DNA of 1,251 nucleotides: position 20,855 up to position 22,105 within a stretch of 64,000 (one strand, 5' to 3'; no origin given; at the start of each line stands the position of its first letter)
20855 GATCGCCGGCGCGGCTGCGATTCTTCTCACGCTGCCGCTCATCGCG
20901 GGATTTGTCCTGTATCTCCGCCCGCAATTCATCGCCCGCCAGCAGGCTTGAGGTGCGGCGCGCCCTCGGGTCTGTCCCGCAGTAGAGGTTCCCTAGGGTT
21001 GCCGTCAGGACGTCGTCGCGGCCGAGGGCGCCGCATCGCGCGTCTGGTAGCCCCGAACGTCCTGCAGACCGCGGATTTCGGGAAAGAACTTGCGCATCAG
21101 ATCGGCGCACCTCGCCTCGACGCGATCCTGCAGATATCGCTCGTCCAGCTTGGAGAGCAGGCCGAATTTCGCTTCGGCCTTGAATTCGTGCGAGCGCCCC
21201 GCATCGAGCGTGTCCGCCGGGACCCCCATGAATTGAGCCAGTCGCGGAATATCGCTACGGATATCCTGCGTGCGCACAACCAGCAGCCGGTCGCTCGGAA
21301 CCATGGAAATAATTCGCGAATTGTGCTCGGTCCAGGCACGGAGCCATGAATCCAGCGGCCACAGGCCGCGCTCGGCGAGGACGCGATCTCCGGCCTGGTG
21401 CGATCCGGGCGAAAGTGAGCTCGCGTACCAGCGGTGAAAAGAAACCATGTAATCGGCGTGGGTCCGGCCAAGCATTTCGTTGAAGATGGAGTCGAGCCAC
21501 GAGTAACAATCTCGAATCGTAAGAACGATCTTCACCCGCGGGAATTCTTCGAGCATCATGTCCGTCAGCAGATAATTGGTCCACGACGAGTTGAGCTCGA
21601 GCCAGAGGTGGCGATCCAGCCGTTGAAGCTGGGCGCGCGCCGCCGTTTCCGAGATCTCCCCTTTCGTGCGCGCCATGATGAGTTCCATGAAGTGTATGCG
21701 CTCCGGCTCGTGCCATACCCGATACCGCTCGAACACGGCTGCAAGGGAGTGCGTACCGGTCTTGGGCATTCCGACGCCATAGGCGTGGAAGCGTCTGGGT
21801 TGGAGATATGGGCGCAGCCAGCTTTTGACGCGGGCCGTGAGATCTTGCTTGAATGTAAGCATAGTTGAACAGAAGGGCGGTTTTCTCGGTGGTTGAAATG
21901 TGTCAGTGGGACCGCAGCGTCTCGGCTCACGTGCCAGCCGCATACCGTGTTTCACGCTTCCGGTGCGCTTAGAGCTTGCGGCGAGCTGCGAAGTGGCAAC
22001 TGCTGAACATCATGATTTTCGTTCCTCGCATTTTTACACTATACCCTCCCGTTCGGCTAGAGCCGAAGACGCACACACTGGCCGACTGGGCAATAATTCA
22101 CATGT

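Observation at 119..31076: Self-contained FAAL-PKS / hydroxymalonyl-ACP / desaturase / sulfotransferase / PAPS-supply / flippase island: candidate pathway for a sulfated polyhydroxy lipid not matching any system I know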

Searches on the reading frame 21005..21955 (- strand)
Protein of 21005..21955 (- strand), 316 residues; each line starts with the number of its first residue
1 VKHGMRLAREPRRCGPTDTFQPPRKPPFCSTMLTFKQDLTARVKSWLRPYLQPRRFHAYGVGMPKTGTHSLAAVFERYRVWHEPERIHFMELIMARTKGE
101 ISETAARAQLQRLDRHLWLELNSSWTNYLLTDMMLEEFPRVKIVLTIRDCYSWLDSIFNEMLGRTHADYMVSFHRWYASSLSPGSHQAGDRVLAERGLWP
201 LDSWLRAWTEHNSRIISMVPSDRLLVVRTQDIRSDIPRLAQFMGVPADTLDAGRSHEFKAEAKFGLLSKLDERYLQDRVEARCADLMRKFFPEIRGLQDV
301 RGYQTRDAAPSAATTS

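Call 4: search_protein_families(library=pfam, proteins=[window:21005-21955:-], max_evalue=0.001)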
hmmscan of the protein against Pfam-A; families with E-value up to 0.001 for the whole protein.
window:21005-21955:- (316 aa): 1 family
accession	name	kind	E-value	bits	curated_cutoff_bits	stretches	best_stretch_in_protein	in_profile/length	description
PF17784.7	Sulfotransfer_4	-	1.4e-15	58.2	22.8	1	60-247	4-200/215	Sulfotransferase domain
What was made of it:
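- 21005..21862 (-): Discrete PAPS-type sulfotransferase (285 aa). Pfam Sulfotransfer_4 (call 4).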

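Call 8: search_protein_families(library=ncbifam, proteins=[window:21005-21955:-], max_evalue=0.01)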
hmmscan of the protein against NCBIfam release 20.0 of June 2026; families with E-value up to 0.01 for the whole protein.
window:21005-21955:- (316 aa): 0 families

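Call 10: find_related_loci(query=window:21005-21955:-, collection=genome_contigs, flank=10000)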
Query window:21005-21955:- (316 aa) in genome_contigs; peptide patterns used: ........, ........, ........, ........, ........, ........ (x = any residue, [..] = any of these).
222 stretches matched a pattern; 1 encode a relative of the query (tblastn E <= 1e-3); 1 distinct loci.
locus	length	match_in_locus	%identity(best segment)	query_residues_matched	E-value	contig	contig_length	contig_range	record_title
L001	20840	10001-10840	64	26-308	9e-119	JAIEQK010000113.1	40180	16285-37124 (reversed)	MAG: Gammaproteobacteria bacterium isolate co.spades.DASTOOL.2.5kb_146 c_000000441931, whole genome shotgun sequence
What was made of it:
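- Tried and rejected: The one allowed genome_contigs scan, with the sulfotransferase, returned a single locus (call 10).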

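Call 13: search_protein_families(library=pfam, proteins=[L001:10876-20820:-, L001:6728-9652:+, L001:5021-6403:+, L001:2606-3757:-, L001:4351-4896:-, L001:9974-10855:+, L001:3487-4137:-, L001:2447-3253:+], max_evalue=0.001)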
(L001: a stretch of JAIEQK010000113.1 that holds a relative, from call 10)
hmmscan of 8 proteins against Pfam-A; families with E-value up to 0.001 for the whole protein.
L001:10876-20820:- (3314 aa): 17 families
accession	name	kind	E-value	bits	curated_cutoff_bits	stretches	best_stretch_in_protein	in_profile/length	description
PF00501.34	AMP-binding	-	1.6e-103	347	29.9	2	2347-2689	3-384/384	AMP-binding enzyme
PF00109.32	ketoacyl-synt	-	1.2e-96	323.7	20.8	1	369-618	2-252/252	Beta-ketoacyl synthase, N-terminal domain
PF00668.25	Condensation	-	1.2e-94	318.1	30.6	1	1881-2325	5-456/456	Condensation domain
PF08659.16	KR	-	4.3e-54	183.6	22.6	1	1498-1678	1-179/180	KR domain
PF00698.26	Acyl_transf_1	-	3.4e-53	181.6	32.7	1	902-1180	1-271/319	Acyl transferase domain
PF02801.28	Ketoacyl-synt_C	-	1.9e-44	150.9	20.8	1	626-744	1-119/119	Beta-ketoacyl synthase, C-terminal domain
PF00550.31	PP-binding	-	1.5e-42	144.1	20.8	3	2853-2916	2-67/67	Phosphopantetheine attachment site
PF22621.2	CurL-like_PKS_C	-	4.8e-24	84.5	27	1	814-876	2-64/64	CurL-like, PKS C-terminal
PF16197.11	KAsynt_C_assoc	-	3.9e-21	76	33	1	746-862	1-108/111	Ketoacyl-synthetase C-terminal extension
PF00106.31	adh_short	-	5.3e-17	62.4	26.6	1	1501-1664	4-165/195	short chain dehydrogenase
PF22336.2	RhiE-like_linker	-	2.6e-15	56.6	27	1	817-882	2-66/67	RhiE-like, KS-MAT linker domain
PF13193.12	AMP-binding_C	-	2.7e-14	54.3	24.5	1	2749-2823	2-76/76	AMP-binding enzyme C-terminal domain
PF13561.12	adh_short_C2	-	1.4e-12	48.1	27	1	1509-1659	8-154/236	Enoyl-(Acyl carrier protein) reductase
PF23297.2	ACP_SdgA_C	-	2.6e-08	34.3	27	0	1784-1853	15-83/95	Highly reducing polyketide synthase sdgA, C-terminal ACP domain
PF00108.29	Thiolase_N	-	9e-06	25.7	26.4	1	528-568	71-113/260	Thiolase, N-terminal domain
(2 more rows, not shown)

L001:6728-9652:+ (974 aa): 3 families
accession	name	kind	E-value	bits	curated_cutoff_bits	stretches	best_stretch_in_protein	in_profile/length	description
PF00501.34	AMP-binding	-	1.7e-44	152.7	29.9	1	9-406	2-384/384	AMP-binding enzyme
PF00975.26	Thioesterase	-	8.1e-17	62.6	26.4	1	666-764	2-102/226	Thioesterase domain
PF00550.31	PP-binding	-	1.6e-11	44.8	20.8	1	583-645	3-67/67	Phosphopantetheine attachment site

L001:5021-6403:+ (460 aa): 2 families
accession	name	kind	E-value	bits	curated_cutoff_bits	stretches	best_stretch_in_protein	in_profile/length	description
PF02563.21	Poly_export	-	1.4e-19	70.5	28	1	62-127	2-67/77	Polysaccharide biosynthesis/export protein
PF10531.15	SLBB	-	3.3e-07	30.5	27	1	149-182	2-35/55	SLBB domain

L001:2606-3757:- (383 aa): 1 family
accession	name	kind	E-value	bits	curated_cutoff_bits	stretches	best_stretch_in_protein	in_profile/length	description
PF04116.19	FA_hydroxylase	-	9.3e-27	94.5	31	1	194-338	2-132/132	Fatty acid hydroxylase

L001:4351-4896:- (181 aa): 0 families

L001:9974-10855:+ (293 aa): 3 families
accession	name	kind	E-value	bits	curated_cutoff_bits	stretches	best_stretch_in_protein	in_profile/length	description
PF17784.7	Sulfotransfer_4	-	2e-13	51.1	22.8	1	39-227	3-199/215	Sulfotransferase domain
PF13469.12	Sulfotransfer_3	-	2.2e-09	38.3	27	1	105-160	108-171/216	Sulfotransferase family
PF00685.33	Sulfotransfer_1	-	0.00027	20.9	22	1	41-232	7-189/255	Sulfotransferase domain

L001:3487-4137:- (216 aa): 0 families

L001:2447-3253:+ (268 aa): 0 families

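Call 27: find_homologous_proteins(query=window:21005-21955:-)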
Query window:21005-21955:- (316 aa): 175 proteins with E <= 0.001 among 2350 candidates; the best 120 are listed.
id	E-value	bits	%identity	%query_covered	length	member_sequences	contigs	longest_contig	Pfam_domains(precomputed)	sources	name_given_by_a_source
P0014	2.6e-183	627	96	90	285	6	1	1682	PF17784.8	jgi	jgi:hypothetical protein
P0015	7.7e-143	494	74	89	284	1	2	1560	PF13469.13,PF17784.8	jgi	jgi:hypothetical protein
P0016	2.0e-140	486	66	94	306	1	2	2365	PF13469.13,PF17784.8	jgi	jgi:hypothetical protein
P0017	7.8e-139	480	68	90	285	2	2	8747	PF13469.13,PF17784.8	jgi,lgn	jgi:hypothetical protein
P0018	1.5e-138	480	71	88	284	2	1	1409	PF13469.13,PF17784.8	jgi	jgi:hypothetical protein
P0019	1.0e-136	473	67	90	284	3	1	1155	PF13469.13,PF17784.8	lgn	-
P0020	2.4e-134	466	67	90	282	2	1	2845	PF13469.13,PF17784.8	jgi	jgi:Sulfotransferase domain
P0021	5.9e-134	464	66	90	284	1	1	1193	PF13469.13,PF17784.8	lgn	-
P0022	6.8e-133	461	66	90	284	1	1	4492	PF13469.13,PF17784.8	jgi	jgi:hypothetical protein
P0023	2.8e-132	459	63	95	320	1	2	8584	PF13469.13,PF17784.8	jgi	jgi:hypothetical protein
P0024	2.1e-130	453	65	90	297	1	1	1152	PF13469.13,PF17784.8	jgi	jgi:hypothetical protein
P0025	3.3e-130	452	66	90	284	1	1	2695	PF13469.13,PF17784.8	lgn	-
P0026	3.7e-130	452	66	90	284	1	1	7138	PF13469.13,PF17784.8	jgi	jgi:sulfotransferase family protein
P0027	1.4e-128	447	65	90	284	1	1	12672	PF17784.8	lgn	-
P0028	4.3e-127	442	65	90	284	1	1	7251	PF13469.13,PF17784.8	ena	-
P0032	2.4e-123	430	64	88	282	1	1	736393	PF13469.13,PF00685.34,PF17784.8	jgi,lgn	-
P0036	4.4e-122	425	63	90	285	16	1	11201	PF13469.13,PF17784.8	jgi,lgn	jgi:hypothetical protein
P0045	2.0e-114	400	59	86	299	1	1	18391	PF13469.13,PF17784.8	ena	-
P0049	6.6e-112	392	58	86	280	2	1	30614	PF13469.13,PF17784.8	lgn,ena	-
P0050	2.8e-111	390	59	87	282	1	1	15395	PF13469.13,PF17784.8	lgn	-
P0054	2.8e-107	377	56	86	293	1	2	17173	PF13469.13,PF17784.8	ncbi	-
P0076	2.9e-63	232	46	79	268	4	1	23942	PF13469.13,PF17784.8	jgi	jgi:Sulfotransferase domain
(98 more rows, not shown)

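Call 28: find_encoding_contigs(protein=P0032, flank=10000, max_places=2)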
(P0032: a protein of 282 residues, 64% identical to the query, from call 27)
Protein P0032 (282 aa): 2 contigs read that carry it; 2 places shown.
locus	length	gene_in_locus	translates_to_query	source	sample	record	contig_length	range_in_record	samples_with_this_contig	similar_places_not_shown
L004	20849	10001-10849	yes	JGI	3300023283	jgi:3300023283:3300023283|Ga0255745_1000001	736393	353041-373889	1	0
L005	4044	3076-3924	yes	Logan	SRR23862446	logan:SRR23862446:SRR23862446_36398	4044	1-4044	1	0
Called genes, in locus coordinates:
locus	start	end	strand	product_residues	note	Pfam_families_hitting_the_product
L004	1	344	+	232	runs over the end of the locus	PF01386:Ribosomal_L25p, PF14693:Ribosomal_TL5_C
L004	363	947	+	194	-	PF01195:Pept_tRNA_hydro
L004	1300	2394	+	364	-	PF01926:MMR_HSR1, PF02421:FeoB_N, PF06071:YchF-GTPase_C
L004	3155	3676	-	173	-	PF04986:Y2_Tnp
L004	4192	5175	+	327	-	PF07690:MFS_1, PF13347:MFS_2 (weak), PF02798:GST_N, PF13417:GST_N_3, PF13409:GST_N_2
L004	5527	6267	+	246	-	PF03741:TerC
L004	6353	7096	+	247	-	PF12158:DUF3592 (faint)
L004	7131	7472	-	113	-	PF07238:PilZ (weak)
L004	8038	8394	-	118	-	-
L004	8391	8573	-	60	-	-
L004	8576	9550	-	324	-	-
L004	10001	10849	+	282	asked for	PF00685:Sulfotransfer_1 (weak), PF17784:Sulfotransfer_4, PF13469:Sulfotransfer_3 (weak)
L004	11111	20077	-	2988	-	PF00109:ketoacyl-synt, PF02801:Ketoacyl-synt_C, PF16197:KAsynt_C_assoc, PF22336:RhiE-like_linker, PF22621:CurL-like_PKS_C, PF00698:Acyl_transf_1, PF00106:adh_short, PF08659:KR, +6 more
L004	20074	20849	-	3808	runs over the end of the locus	PF00501:AMP-binding, PF00109:ketoacyl-synt, PF00550:PP-binding, PF02801:Ketoacyl-synt_C, PF16197:KAsynt_C_assoc, PF22336:RhiE-like_linker, PF22621:CurL-like_PKS_C, PF00698:Acyl_transf_1, +19 more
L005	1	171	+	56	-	?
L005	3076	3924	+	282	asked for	PF00685:Sulfotransfer_1 (weak), PF17784:Sulfotransfer_4, PF13469:Sulfotransfer_3 (weak)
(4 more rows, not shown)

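Call 29: find_encoding_contigs(protein=P0049, flank=10000, max_places=2)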
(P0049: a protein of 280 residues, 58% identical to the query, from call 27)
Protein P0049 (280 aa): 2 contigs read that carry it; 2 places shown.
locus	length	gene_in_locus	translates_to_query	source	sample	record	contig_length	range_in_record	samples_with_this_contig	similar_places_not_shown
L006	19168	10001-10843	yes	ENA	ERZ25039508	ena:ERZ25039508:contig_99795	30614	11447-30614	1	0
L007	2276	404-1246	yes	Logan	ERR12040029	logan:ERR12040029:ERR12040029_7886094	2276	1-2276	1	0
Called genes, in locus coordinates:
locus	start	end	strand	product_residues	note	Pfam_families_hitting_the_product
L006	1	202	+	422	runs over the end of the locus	PF02563:Poly_export, PF10531:SLBB, PF25994:HH_AprE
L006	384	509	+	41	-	-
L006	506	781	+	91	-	-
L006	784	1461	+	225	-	PF00106:adh_short, PF01370:Epimerase, PF08659:KR, PF13561:adh_short_C2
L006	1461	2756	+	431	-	PF00501:AMP-binding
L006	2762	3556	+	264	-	PF02585:PIG-L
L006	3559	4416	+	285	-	-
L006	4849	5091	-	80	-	-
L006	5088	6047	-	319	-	PF02706:Wzz (weak)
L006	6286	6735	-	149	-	-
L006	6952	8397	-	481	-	PF13727:CoA_binding_3, PF02397:Bac_transf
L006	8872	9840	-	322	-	PF01073:3Beta_HSD (weak), PF01370:Epimerase, PF02719:Polysacc_synt_2 (faint), PF04321:RmlD_sub_bind (weak), PF07993:NAD_binding_4 (faint), PF16363:GDP_Man_Dehyd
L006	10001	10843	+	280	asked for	PF13469:Sulfotransfer_3 (faint), PF17784:Sulfotransfer_4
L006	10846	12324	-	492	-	PF01943:Polysacc_synt, PF13440:Polysacc_synt_3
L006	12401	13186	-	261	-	PF00975:Thioesterase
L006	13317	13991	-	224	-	PF17837:4PPT_N, PF01648:ACPS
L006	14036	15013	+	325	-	PF06990:Gal-3-0_sulfotr (weak), PF03567:Sulfotransfer_2 (faint)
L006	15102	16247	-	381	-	PF02771:Acyl-CoA_dh_N, PF02770:Acyl-CoA_dh_M, PF00441:Acyl-CoA_dh_1, PF08028:Acyl-CoA_dh_2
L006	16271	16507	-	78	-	PF00550:PP-binding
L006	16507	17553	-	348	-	PF00702:Hydrolase (faint), PF13419:HAD_2 (weak)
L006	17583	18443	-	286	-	PF02737:3HCDH_N, PF03446:NAD_binding_2 (faint), PF00725:3HCDH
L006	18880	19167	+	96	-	?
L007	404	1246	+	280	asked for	PF13469:Sulfotransfer_3 (faint), PF17784:Sulfotransfer_4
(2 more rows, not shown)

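Call 30: find_encoding_contigs(protein=P0045, flank=10000, max_places=2)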
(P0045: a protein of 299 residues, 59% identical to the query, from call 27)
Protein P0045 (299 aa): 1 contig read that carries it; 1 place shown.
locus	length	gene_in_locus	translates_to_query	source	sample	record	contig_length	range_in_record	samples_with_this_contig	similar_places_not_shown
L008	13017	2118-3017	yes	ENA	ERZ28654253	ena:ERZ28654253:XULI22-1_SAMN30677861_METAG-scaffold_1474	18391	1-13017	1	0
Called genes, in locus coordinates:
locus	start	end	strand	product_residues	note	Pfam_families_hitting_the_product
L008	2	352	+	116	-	?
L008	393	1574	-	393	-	PF16396:DUF5005, PF13810:DUF4185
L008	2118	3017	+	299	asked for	PF13469:Sulfotransfer_3 (faint), PF17784:Sulfotransfer_4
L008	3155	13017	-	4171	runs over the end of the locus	PF00501:AMP-binding, PF00550:PP-binding, PF00109:ketoacyl-synt, PF02801:Ketoacyl-synt_C, PF16197:KAsynt_C_assoc, PF22621:CurL-like_PKS_C, PF00698:Acyl_transf_1, PF22336:RhiE-like_linker, +21 more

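Call 45: search_solved_structures(query=window:21005-21955:-, max_evalue=1)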
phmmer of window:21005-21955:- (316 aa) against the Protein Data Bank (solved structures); distinct sequences matched with E-value up to 1: 9.
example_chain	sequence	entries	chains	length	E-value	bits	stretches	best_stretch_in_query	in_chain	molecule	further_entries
6b4z_A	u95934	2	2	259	4e-06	29.5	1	135-231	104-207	Sulfotransferase oxamniquine resistance protein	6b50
4mua_A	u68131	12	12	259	4.6e-06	29.4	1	135-231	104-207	Sulfotransferase | Sulfotransferase oxamniquine resistance protein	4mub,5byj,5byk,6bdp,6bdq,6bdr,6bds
6b4x_A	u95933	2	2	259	6.1e-06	29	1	135-231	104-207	Sulfotransferase oxamniquine resistance protein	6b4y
9kf1_A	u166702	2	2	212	4e-05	26.3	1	125-247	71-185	Sulfotransferase family protein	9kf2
5tiz_A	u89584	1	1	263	0.00012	24.7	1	60-231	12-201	Sulfotransferase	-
6b51_A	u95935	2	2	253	0.00017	24.2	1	57-227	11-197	Sulfotransferase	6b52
5tiv_A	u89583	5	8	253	0.0002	23.9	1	57-227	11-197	Sulfotransferase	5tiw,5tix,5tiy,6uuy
6b53_A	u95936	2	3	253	0.00023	23.8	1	57-175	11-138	Sulfotransferase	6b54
8y9p_A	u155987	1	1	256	0.1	15.1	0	124-158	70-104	SgdX2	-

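Call 49: find_encoding_contigs(protein=P0027, flank=10000, max_places=1)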
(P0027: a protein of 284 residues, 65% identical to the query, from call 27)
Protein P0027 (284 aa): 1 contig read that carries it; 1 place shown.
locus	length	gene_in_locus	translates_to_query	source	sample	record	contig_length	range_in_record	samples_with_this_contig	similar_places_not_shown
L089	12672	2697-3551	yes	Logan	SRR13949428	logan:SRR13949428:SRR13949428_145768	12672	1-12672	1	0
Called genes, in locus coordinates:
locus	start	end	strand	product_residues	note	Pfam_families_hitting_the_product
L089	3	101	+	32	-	?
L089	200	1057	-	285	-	PF01145:Band_7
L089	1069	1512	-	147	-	PF01957:NfeD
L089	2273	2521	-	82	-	-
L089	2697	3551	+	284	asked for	PF17784:Sulfotransfer_4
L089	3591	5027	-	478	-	PF01943:Polysacc_synt, PF13440:Polysacc_synt_3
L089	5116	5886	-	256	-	PF00975:Thioesterase, PF12697:Abhydrolase_6 (weak)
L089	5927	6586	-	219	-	PF17837:4PPT_N, PF01648:ACPS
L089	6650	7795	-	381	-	PF02771:Acyl-CoA_dh_N, PF02770:Acyl-CoA_dh_M, PF00441:Acyl-CoA_dh_1, PF08028:Acyl-CoA_dh_2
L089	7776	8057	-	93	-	PF00550:PP-binding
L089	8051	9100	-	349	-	PF00702:Hydrolase (faint), PF12689:Acid_PPase (faint)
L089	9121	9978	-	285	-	PF02737:3HCDH_N, PF00725:3HCDH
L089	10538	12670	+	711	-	?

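Call 50: find_encoding_contigs(protein=P0050, flank=10000, max_places=1)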
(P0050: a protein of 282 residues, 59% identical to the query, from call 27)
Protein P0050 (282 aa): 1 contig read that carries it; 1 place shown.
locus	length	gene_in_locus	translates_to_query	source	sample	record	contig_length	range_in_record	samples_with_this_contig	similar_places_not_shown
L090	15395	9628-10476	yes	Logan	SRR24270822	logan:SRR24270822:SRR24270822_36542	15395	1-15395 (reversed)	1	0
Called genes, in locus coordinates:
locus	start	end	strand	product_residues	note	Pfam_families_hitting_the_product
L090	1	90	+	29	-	?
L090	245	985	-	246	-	-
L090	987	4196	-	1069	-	-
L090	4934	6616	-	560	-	PF13727:CoA_binding_3, PF02397:Bac_transf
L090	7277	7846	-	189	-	PF08645:PNK3P, PF00702:Hydrolase (weak), PF13419:HAD_2 (weak), PF13242:Hydrolase_like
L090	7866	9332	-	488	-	PF00294:PfkB, PF08543:Phos_pyr_kin, PF01467:CTP_transf_like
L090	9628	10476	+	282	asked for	PF13469:Sulfotransfer_3 (faint), PF17784:Sulfotransfer_4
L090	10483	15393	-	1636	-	?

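Call 51: find_encoding_contigs(protein=P0054, flank=10000, max_places=1)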
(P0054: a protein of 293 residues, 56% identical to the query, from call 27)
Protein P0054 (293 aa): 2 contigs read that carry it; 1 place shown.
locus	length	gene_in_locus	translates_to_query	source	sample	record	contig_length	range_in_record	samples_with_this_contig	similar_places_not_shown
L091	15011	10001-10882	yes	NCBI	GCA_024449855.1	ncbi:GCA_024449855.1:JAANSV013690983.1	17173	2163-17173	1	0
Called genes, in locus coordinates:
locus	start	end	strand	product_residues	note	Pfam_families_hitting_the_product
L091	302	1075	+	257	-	PF00483:NTP_transferase, PF12804:NTP_transf_3 (faint)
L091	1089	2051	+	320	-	PF02563:Poly_export, PF22461:SLBB_2 (faint), PF10531:SLBB, PF05036:SPOR (weak)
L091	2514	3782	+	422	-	PF02563:Poly_export, PF22461:SLBB_2 (faint), PF10531:SLBB, PF25994:HH_AprE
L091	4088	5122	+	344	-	PF01073:3Beta_HSD, PF01370:Epimerase, PF04321:RmlD_sub_bind, PF16363:GDP_Man_Dehyd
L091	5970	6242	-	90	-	-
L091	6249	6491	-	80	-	-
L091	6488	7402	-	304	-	PF02706:Wzz (weak)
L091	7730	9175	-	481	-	PF13727:CoA_binding_3, PF02397:Bac_transf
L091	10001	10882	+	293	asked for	PF13469:Sulfotransfer_3 (faint), PF17784:Sulfotransfer_4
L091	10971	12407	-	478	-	PF01943:Polysacc_synt, PF13440:Polysacc_synt_3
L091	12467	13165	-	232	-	PF00975:Thioesterase, PF12697:Abhydrolase_6 (weak)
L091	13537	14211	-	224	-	PF17837:4PPT_N, PF01648:ACPS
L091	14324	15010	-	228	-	?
